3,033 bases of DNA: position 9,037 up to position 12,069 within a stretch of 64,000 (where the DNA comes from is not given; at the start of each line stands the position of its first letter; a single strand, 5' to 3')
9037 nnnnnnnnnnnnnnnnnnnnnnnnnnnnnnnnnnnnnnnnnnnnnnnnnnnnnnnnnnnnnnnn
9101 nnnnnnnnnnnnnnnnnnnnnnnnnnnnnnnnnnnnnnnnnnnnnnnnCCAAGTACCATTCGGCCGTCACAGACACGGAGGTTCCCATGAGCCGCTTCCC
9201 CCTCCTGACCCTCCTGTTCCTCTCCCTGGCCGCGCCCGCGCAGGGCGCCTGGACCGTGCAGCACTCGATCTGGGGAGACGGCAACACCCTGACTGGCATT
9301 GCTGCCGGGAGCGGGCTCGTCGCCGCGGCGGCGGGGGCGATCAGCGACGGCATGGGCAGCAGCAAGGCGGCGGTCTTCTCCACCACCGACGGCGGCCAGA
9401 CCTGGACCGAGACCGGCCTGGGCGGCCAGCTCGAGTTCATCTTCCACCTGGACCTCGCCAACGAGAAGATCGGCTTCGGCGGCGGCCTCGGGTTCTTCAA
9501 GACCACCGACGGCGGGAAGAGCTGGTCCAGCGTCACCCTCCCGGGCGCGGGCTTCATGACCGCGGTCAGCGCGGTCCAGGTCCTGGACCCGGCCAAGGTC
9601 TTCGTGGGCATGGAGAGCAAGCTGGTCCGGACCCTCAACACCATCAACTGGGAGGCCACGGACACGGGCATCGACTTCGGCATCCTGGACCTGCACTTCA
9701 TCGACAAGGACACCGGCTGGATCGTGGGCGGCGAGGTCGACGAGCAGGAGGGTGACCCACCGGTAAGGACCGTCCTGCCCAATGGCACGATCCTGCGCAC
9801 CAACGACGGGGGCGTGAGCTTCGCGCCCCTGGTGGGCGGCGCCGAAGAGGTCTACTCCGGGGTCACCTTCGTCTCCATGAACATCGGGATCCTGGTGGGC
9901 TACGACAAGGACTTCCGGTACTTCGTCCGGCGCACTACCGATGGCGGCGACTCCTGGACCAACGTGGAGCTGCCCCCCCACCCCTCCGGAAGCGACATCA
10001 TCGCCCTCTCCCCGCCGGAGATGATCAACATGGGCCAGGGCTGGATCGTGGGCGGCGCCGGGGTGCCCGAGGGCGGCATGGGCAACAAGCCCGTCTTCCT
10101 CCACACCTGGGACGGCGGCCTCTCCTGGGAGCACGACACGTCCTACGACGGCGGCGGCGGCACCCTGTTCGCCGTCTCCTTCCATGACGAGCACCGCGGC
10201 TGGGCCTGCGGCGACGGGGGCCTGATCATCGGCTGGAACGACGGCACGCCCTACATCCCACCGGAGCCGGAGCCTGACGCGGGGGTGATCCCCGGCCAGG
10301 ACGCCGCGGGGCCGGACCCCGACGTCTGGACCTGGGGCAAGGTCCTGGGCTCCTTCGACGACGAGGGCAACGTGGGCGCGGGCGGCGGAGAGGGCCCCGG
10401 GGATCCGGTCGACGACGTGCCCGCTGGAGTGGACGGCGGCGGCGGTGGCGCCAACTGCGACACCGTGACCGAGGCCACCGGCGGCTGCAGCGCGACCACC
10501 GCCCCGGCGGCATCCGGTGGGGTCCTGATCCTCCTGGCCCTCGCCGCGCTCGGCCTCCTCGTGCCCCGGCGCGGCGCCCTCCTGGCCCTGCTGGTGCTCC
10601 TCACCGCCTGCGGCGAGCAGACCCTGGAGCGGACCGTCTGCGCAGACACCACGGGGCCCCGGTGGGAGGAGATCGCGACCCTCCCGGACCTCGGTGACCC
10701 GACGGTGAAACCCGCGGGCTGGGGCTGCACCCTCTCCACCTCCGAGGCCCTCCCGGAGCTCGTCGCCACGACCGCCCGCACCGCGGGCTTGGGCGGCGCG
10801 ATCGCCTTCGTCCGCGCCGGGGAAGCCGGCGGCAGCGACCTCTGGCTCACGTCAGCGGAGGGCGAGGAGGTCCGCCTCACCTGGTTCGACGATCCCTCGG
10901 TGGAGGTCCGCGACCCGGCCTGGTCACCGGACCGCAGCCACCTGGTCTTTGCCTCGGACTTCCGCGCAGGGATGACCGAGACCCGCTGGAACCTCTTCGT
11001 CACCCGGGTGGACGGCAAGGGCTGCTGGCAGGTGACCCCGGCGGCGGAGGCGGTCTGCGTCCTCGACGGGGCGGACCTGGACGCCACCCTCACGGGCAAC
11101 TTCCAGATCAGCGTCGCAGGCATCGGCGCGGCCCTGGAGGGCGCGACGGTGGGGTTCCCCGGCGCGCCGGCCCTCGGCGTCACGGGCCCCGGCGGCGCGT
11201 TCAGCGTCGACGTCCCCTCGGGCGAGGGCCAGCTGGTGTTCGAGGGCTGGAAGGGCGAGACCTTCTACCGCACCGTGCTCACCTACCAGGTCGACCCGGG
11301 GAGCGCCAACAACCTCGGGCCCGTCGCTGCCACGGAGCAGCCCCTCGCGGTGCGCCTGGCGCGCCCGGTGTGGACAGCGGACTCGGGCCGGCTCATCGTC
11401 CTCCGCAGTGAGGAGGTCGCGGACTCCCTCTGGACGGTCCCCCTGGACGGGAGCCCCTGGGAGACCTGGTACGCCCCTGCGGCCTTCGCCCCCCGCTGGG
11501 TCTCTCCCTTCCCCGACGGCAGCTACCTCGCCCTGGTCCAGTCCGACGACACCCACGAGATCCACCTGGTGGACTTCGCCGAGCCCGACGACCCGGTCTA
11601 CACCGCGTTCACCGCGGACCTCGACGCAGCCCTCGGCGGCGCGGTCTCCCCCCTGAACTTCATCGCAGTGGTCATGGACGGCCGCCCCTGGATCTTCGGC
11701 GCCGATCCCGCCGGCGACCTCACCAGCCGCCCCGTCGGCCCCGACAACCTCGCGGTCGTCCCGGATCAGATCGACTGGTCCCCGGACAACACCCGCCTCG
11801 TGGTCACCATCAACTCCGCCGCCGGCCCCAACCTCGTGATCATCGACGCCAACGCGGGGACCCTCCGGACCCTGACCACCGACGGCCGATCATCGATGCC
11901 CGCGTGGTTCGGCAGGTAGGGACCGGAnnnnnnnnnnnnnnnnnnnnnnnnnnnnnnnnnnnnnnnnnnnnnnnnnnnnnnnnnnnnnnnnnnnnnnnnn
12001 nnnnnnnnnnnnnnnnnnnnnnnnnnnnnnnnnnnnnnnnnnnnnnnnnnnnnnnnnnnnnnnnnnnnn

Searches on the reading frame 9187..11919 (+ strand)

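Call 47: search_protein_families(library=pfam, proteins=[window:9187-11919:+], max_evalue=0.0001)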
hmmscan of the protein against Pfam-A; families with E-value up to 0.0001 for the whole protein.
window:9187-11919:+ (910 aa): 2 families
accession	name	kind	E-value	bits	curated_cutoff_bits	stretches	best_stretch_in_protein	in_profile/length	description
PF14870.12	PSII_BNR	-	7.2e-12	45.6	27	0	151-269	5-106/303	Photosynthesis system II assembly factor YCF48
PF15902.12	Sortilin-Vps10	-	1.9e-05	24.1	33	0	63-121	3-65/446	Sortilin, neurotensin receptor 3,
